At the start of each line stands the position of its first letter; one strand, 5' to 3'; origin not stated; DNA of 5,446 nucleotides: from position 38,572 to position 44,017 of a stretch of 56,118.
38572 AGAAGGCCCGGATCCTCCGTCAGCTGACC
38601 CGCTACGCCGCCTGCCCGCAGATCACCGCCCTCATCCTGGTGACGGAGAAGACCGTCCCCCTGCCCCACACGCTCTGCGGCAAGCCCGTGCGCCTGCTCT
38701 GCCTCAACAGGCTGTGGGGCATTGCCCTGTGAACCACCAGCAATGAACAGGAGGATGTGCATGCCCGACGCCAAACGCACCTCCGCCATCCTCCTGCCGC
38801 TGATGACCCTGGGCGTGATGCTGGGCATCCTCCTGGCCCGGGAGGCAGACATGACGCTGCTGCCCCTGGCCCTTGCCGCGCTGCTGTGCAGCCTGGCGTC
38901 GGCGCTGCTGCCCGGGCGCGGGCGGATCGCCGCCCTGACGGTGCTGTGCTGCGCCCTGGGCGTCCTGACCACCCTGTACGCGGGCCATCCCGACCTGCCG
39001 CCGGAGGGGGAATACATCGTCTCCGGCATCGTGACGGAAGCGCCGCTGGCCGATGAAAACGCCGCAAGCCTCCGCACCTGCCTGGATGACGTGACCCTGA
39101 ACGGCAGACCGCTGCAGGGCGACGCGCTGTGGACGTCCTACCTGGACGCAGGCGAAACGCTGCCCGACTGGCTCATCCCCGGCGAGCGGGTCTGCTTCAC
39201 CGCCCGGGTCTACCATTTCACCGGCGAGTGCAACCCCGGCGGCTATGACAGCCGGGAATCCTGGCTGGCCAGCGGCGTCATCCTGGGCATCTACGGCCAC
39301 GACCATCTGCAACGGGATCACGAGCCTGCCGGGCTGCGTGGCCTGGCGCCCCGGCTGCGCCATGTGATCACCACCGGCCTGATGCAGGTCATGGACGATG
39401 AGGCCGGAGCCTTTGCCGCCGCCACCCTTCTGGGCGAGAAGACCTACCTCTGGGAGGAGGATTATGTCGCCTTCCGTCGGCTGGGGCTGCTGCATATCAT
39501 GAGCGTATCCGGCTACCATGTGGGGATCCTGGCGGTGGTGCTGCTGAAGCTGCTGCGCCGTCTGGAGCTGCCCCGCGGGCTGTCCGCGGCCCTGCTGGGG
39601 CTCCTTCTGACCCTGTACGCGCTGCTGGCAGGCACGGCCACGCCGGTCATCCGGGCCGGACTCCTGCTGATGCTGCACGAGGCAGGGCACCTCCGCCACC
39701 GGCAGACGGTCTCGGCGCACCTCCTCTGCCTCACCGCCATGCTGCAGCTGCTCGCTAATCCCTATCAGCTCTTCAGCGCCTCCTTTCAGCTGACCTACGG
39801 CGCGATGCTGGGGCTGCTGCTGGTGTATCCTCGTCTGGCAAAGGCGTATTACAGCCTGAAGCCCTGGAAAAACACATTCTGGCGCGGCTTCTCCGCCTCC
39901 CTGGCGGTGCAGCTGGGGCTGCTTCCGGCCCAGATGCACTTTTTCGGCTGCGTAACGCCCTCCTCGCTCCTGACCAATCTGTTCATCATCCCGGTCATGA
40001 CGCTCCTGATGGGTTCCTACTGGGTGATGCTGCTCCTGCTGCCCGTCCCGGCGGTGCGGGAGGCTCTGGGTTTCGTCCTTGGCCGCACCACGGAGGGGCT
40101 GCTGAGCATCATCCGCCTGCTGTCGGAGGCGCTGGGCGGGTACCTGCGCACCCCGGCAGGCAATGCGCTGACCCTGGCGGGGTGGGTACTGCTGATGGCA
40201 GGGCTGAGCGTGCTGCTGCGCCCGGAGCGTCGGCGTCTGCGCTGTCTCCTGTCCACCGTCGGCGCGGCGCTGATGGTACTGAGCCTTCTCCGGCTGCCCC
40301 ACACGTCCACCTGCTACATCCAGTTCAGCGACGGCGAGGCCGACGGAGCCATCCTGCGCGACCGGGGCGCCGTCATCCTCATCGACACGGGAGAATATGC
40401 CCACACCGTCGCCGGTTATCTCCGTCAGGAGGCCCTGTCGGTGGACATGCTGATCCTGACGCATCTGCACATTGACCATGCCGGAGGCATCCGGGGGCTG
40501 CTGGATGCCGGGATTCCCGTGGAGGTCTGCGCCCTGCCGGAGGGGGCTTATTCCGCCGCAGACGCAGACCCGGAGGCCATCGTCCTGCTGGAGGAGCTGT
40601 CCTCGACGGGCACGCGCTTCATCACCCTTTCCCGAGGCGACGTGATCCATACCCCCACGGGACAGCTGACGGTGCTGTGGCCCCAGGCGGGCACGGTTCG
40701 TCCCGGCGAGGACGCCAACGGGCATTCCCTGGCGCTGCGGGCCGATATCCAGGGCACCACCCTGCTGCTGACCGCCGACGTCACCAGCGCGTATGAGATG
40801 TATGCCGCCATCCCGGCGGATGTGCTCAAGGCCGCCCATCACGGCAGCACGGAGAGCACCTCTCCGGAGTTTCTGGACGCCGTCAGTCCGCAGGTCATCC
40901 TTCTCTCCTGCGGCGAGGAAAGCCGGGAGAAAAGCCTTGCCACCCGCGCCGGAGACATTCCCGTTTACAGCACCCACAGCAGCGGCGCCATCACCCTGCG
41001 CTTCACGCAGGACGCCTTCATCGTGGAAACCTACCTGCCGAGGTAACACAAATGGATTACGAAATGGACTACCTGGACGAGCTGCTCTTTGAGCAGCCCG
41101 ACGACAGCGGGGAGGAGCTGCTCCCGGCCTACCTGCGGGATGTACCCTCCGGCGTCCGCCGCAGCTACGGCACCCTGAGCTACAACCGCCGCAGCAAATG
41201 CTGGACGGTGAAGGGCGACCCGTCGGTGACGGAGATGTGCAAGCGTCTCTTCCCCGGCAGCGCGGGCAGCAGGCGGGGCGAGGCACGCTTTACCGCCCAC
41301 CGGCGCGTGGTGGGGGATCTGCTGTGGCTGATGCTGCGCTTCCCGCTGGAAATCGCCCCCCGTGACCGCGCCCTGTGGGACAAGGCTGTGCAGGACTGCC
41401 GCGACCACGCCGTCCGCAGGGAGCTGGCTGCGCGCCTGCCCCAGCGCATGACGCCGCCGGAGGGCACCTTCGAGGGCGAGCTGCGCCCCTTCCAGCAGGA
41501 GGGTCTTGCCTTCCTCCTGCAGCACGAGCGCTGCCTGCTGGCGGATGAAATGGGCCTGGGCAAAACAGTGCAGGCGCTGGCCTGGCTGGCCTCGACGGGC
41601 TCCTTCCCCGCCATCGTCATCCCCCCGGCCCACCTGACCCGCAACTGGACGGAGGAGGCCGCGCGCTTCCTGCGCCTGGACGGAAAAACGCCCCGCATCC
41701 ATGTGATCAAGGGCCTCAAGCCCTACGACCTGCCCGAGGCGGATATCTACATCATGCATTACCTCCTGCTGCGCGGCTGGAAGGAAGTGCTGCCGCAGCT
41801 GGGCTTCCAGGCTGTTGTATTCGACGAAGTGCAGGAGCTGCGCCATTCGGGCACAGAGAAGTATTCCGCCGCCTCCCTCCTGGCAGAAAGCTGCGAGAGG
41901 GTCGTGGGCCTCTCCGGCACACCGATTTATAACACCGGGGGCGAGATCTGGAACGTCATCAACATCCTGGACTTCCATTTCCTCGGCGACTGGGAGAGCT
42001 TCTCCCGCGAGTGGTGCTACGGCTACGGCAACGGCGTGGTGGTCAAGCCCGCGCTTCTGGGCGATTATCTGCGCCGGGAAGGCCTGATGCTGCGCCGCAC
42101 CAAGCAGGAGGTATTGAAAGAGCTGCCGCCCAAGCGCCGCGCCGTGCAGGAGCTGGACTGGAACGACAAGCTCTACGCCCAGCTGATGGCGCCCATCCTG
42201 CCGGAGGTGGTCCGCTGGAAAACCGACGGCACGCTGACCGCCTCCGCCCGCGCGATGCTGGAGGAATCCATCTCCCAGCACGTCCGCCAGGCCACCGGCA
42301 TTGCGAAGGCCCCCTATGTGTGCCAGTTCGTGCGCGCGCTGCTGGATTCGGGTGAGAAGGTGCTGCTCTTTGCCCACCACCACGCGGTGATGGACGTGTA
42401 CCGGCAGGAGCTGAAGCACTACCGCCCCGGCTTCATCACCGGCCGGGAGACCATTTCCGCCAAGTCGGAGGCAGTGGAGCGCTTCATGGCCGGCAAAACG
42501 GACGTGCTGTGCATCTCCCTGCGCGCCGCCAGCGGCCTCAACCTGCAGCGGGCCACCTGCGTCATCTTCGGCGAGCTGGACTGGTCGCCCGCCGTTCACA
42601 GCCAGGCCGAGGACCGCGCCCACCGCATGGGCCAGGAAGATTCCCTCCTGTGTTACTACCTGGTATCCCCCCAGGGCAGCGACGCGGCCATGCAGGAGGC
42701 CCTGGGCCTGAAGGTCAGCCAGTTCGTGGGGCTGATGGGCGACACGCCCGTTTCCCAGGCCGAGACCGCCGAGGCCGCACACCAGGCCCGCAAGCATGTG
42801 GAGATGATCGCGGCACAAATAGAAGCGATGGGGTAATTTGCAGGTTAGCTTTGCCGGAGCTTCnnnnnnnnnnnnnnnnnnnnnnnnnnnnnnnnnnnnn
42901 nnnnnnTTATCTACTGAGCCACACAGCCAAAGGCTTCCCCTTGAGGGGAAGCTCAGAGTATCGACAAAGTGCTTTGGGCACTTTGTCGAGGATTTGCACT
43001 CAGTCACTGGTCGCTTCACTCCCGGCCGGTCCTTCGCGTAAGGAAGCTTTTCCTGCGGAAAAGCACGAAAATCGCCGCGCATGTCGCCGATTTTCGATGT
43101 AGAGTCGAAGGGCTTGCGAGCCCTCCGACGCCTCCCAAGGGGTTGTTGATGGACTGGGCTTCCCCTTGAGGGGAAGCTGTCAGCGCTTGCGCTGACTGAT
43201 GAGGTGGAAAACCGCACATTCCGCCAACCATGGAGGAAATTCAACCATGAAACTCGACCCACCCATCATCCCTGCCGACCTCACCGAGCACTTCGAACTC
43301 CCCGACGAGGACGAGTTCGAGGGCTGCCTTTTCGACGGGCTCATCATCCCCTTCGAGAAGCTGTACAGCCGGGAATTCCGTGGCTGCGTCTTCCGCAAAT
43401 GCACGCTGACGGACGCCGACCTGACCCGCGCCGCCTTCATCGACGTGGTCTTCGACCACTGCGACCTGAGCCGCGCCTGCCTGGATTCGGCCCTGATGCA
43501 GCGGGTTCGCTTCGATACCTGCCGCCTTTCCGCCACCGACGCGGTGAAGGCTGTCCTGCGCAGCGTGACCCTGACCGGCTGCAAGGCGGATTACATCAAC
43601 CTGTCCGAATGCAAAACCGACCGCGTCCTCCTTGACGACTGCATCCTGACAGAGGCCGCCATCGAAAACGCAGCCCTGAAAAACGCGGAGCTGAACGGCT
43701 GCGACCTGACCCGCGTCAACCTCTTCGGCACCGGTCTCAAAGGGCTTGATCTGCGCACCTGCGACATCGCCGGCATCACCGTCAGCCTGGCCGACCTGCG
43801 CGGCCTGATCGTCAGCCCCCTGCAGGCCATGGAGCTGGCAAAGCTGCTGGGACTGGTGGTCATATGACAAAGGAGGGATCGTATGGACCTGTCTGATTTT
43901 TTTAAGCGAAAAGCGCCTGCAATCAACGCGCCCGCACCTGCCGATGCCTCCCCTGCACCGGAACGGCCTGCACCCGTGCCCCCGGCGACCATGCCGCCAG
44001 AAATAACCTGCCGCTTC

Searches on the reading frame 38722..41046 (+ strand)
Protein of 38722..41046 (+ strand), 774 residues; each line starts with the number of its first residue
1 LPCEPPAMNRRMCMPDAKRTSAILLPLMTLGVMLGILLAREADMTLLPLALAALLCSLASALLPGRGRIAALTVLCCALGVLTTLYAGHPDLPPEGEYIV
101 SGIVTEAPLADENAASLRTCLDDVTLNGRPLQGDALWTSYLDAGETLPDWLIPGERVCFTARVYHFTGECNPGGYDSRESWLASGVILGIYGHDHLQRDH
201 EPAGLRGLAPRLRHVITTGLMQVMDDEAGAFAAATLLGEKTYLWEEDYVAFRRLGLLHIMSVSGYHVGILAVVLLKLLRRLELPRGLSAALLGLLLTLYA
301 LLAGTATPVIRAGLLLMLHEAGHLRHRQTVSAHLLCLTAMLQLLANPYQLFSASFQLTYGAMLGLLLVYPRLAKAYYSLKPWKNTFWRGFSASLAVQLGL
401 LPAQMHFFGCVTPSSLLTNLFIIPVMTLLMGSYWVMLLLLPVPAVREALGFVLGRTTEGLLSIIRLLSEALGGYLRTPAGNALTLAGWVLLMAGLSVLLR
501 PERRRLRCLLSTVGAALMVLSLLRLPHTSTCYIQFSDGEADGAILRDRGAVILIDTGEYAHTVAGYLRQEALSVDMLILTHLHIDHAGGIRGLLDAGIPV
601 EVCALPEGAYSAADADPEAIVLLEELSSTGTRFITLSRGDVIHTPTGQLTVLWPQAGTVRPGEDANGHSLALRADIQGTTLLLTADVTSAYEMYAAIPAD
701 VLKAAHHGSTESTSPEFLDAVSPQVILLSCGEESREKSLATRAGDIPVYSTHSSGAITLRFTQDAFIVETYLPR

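Call 49: search_protein_families(library=pfam, proteins=[window:38722-41046:+], max_evalue=0.0001)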
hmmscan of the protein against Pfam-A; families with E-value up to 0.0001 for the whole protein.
window:38722-41046:+ (774 aa): 4 families
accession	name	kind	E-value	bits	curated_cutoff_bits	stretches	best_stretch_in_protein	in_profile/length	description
PF03772.21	Competence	-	2.2e-50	172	23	1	236-498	2-266/270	Competence protein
PF00753.33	Lactamase_B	-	4e-15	56.7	22.7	1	545-724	11-188/196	Metallo-beta-lactamase superfamily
PF13567.11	DUF4131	-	4.6e-07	30.1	31.6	1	47-186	10-153/165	Domain of unknown function (DUF4131)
PF12706.13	Lactamase_B_2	-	8.3e-05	22.7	27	0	552-689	3-145/200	Beta-lactamase superfamily domain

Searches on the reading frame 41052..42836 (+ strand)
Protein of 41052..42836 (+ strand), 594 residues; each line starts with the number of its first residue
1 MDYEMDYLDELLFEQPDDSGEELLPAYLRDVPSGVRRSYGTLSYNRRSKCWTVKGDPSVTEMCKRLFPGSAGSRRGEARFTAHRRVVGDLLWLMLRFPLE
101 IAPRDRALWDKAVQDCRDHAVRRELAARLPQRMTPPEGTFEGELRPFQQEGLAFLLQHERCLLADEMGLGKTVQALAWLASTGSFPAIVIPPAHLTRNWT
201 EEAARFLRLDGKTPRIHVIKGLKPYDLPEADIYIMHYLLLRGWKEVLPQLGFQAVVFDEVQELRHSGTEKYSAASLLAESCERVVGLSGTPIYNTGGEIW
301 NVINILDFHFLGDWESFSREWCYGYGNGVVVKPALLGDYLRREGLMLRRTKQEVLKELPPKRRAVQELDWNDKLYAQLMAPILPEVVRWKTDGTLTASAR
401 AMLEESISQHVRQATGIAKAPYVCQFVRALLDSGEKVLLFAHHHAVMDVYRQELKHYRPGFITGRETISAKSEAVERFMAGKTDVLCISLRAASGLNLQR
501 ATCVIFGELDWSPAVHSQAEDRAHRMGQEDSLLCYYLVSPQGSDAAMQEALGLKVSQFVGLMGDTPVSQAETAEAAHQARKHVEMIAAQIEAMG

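Call 50: search_protein_families(library=pfam, proteins=[window:41052-42836:+], max_evalue=0.0001)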
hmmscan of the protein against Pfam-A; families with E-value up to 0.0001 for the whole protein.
window:41052-42836:+ (594 aa): 3 families
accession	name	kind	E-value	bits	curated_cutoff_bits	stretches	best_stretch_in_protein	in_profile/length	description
PF00176.29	SNF2-rel_dom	-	1.5e-26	93.6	24.9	1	147-371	1-242/290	SNF2-related domain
PF00271.37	Helicase_C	-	1.6e-13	51.3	23.5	1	424-527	7-110/110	Helicase conserved C-terminal domain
PF04851.21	ResIII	-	2.7e-05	24.6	22.5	0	143-291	3-162/164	Type III restriction enzyme, res subunit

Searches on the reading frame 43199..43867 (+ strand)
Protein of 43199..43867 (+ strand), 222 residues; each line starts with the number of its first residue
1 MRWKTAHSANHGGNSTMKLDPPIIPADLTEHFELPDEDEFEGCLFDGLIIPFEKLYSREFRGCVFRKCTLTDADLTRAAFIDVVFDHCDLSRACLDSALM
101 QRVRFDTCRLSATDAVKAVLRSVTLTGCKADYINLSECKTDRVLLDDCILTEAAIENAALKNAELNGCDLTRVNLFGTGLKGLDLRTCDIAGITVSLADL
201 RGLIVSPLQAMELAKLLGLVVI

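Call 50: search_protein_families(library=pfam, proteins=[window:43199-43867:+], max_evalue=0.0001)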
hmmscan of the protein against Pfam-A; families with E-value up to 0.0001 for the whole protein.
window:43199-43867:+ (222 aa): 3 families
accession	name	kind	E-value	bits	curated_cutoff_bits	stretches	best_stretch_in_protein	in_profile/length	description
PF13599.13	Pentapeptide_4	-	3.5e-22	78.7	38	2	59-135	2-78/78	Pentapeptide repeat region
PF00805.28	Pentapeptide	-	6.9e-17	61.1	20.2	2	60-95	3-38/40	Pentapeptide repeats (8 copies)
PF13576.12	Pentapeptide_3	-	3.3e-09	37.3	27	0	60-94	1-37/48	Pentapeptide repeats (9 copies)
